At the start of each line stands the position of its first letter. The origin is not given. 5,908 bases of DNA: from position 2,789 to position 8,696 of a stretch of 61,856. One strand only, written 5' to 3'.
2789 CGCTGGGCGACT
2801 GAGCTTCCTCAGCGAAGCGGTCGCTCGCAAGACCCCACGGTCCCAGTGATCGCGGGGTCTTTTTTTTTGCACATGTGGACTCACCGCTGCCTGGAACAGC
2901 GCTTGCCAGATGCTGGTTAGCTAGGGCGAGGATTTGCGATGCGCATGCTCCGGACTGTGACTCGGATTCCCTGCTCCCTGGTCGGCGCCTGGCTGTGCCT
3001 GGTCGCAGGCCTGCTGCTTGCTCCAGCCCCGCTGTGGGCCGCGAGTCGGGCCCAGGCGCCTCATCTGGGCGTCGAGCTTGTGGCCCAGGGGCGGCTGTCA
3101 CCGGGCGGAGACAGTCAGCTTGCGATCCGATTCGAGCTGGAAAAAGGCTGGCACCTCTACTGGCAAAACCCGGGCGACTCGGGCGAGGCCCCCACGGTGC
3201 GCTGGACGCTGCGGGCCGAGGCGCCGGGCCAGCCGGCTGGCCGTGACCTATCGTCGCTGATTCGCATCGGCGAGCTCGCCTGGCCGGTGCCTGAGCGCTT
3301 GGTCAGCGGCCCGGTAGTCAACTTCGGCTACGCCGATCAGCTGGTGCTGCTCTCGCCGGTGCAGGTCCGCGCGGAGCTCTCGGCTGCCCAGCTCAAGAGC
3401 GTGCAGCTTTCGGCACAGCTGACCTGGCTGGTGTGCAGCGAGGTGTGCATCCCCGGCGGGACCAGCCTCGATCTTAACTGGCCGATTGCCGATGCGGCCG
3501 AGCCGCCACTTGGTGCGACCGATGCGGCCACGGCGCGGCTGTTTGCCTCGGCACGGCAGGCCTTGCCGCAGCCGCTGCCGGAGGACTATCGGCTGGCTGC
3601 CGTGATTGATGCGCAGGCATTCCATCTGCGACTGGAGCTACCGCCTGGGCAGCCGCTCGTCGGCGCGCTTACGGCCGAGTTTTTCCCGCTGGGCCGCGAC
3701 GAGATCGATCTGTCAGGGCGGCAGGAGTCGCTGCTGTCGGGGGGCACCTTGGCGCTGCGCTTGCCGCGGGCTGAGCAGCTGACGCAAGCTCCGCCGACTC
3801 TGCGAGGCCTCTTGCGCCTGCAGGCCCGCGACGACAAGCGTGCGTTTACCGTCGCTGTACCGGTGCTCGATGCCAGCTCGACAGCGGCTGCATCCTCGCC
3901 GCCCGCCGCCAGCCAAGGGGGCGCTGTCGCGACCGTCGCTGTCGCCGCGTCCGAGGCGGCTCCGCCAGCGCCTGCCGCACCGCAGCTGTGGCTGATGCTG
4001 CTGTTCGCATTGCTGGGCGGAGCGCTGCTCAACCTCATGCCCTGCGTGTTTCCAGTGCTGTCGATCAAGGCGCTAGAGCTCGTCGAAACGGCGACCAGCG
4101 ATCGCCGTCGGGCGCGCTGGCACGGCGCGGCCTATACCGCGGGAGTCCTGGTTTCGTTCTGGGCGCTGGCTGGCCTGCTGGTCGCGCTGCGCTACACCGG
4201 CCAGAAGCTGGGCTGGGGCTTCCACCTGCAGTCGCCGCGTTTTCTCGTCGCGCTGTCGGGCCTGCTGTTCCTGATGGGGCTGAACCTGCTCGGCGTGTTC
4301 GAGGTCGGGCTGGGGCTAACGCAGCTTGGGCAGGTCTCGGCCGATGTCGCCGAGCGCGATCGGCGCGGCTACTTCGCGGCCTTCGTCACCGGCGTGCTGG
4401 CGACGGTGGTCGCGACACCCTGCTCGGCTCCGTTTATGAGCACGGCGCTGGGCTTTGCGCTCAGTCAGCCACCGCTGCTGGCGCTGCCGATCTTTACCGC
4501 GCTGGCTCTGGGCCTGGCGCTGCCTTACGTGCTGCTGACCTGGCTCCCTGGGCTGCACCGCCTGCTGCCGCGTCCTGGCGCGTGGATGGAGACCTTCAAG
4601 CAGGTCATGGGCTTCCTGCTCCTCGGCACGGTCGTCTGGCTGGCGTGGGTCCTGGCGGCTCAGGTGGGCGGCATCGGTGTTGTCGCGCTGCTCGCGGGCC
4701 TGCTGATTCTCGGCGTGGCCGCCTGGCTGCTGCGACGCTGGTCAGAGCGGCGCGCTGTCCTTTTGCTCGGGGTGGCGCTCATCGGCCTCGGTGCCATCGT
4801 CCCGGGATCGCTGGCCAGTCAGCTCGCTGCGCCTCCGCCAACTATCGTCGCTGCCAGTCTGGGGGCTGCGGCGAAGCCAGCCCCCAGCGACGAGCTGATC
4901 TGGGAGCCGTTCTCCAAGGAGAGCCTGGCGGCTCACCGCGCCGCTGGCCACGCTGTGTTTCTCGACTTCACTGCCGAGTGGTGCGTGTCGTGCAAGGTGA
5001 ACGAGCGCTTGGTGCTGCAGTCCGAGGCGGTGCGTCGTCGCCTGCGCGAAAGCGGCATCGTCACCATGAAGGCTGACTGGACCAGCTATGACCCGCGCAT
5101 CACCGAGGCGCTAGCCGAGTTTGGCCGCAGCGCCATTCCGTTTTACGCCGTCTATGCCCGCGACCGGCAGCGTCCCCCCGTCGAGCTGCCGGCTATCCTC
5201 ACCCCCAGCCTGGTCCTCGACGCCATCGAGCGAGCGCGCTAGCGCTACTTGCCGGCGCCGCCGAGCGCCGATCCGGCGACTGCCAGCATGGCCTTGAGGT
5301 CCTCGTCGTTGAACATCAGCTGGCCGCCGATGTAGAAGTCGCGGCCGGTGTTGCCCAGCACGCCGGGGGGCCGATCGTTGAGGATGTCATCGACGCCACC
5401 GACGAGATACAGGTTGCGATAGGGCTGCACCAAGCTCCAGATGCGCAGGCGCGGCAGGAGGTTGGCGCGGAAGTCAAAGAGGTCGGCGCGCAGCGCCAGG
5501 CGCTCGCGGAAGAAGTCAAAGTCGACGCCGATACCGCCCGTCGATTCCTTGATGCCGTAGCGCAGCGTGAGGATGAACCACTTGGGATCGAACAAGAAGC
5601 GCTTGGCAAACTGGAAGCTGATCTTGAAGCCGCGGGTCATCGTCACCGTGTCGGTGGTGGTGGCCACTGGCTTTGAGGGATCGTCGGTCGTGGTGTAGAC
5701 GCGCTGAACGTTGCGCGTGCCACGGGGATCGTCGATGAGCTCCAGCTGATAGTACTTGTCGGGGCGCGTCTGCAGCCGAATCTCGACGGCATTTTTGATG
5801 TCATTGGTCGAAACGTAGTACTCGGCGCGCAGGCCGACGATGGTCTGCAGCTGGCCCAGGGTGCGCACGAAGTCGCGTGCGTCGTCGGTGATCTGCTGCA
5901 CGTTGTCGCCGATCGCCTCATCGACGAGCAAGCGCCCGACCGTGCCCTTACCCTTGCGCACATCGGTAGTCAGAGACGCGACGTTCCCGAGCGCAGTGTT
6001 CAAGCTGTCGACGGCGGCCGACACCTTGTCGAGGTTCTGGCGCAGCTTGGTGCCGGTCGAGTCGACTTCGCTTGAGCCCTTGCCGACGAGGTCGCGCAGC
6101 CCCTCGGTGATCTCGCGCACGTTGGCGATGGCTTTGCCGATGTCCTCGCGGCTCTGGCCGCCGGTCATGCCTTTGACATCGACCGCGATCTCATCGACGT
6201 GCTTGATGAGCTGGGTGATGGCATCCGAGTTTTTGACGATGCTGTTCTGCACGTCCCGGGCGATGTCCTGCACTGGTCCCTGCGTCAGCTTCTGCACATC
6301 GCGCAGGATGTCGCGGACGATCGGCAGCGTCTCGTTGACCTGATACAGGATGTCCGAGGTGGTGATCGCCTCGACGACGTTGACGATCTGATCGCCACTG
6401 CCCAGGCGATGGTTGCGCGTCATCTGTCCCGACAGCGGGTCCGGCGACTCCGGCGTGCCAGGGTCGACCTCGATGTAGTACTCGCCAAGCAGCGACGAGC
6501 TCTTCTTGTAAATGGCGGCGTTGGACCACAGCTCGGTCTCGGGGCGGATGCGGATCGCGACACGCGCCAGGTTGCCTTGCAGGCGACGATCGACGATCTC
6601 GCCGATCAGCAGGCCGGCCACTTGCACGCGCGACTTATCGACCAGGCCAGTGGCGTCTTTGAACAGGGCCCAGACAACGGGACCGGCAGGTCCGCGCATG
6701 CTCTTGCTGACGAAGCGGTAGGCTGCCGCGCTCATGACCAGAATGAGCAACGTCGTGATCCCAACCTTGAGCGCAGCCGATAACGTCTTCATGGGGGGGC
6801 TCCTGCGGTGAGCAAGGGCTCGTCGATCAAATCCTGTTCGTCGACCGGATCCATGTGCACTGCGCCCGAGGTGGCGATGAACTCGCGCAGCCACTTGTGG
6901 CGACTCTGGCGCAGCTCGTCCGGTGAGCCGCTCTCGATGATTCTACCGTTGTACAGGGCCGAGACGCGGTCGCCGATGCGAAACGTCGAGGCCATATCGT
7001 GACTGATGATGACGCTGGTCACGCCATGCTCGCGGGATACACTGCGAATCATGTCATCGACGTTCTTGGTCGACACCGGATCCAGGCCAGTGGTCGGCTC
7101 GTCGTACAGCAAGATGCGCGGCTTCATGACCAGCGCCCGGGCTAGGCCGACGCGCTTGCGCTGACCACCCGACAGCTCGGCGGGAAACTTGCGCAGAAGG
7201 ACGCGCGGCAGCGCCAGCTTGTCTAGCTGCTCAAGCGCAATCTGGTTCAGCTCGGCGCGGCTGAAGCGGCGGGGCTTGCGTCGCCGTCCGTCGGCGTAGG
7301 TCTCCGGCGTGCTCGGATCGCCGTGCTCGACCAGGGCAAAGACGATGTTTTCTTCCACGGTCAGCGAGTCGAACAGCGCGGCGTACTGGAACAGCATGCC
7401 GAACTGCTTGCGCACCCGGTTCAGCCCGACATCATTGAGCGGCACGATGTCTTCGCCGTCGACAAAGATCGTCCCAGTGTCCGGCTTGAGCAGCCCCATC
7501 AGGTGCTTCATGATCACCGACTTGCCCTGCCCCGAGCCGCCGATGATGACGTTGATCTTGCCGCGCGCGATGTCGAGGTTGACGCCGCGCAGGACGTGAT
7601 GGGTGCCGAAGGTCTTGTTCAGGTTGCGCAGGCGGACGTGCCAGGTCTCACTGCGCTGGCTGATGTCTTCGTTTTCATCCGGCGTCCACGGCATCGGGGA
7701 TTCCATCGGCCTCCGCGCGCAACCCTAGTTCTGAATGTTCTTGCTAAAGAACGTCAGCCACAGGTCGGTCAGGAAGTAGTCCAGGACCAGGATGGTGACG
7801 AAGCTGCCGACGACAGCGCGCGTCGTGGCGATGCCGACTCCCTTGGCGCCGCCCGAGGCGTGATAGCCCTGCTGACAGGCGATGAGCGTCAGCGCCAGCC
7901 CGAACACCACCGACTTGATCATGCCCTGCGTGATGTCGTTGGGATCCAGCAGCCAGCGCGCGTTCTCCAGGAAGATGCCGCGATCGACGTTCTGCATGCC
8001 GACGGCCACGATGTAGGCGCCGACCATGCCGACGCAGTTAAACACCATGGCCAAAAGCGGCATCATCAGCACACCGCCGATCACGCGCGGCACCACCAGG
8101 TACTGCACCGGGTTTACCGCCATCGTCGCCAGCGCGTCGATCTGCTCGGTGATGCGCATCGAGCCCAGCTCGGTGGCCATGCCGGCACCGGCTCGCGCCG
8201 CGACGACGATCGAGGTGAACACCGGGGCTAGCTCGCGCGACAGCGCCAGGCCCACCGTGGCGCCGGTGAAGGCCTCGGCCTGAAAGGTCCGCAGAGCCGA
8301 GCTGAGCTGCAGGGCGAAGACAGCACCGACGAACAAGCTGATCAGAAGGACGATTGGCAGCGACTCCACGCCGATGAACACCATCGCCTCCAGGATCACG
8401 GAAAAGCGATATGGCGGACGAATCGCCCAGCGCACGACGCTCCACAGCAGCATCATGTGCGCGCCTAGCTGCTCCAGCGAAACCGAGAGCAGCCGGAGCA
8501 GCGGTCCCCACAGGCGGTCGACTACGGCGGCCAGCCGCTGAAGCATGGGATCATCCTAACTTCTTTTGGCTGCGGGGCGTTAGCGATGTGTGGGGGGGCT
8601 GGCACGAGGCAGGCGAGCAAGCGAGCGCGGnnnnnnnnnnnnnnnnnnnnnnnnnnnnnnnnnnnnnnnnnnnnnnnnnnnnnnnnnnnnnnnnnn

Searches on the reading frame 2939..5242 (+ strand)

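Call 63: search_protein_families(library=pfam, proteins=[window:2939-5242:+], max_evalue=0.001)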
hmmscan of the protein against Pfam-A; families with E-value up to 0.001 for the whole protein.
window:2939-5242:+ (767 aa): 3 families
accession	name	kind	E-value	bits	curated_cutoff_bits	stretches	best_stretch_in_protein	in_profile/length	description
PF02683.22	DsbD_TM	-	1.1e-23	84.1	27.1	1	351-569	2-215/219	Cytochrome C biogenesis protein transmembrane domain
PF11412.14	DsbD_N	-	1.3e-16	61.1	25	1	55-178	16-115/119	Thiol:disulfide interchange protein DsbD, N-terminal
PF13899.12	Thioredoxin_7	-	2.7e-16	59.9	27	1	655-739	2-81/83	Thioredoxin-like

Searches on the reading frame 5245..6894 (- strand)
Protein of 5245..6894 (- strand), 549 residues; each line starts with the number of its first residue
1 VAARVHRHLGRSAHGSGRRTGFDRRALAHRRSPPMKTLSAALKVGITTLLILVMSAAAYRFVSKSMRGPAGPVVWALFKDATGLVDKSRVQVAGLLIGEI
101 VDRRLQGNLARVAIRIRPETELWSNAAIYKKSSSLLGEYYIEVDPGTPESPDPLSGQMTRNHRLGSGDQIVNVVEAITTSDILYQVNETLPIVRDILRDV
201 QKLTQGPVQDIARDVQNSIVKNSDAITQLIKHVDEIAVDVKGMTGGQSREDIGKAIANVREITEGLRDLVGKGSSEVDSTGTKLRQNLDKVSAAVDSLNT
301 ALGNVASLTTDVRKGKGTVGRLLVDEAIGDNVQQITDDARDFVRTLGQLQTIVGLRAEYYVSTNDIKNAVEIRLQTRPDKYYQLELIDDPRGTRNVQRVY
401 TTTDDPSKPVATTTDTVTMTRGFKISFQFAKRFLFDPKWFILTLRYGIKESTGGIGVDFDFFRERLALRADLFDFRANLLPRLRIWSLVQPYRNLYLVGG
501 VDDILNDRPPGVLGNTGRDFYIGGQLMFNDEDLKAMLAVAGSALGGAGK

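Call 17: search_protein_families(library=pfam, proteins=[window:5245-6894:-], max_evalue=0.001)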
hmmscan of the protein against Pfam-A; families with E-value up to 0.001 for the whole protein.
window:5245-6894:- (549 aa): 1 family
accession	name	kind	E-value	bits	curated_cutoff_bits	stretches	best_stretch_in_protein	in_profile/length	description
PF02470.25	MlaD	-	7.4e-11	42.6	25.1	1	71-146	2-81/81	MlaD protein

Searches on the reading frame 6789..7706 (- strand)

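Call 17: search_protein_families(library=pfam, proteins=[window:6789-7706:-], max_evalue=0.001)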
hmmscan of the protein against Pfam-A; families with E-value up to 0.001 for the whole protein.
window:6789-7706:- (305 aa): 1 family
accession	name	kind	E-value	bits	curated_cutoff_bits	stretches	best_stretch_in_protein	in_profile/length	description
PF00005.33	ABC_tran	-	3.1e-32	112.5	25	1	39-206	1-137/137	ABC transporter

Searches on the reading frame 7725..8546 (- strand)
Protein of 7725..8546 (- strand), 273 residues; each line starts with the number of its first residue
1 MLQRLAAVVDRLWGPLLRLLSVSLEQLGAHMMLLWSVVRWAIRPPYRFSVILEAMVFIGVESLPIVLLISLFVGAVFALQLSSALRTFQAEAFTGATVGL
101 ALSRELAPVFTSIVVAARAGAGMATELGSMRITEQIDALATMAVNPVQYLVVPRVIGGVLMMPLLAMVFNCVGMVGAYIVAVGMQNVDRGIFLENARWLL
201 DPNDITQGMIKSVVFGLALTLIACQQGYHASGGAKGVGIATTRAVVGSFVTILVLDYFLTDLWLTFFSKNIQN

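Call 17: search_protein_families(library=pfam, proteins=[window:7725-8546:-], max_evalue=0.001)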
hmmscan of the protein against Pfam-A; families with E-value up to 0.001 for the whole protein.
window:7725-8546:- (273 aa): 1 family
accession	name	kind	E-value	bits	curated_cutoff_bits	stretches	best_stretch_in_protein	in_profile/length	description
PF02405.21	MlaE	-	2e-78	263.3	22.5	1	52-260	2-210/212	Permease MlaE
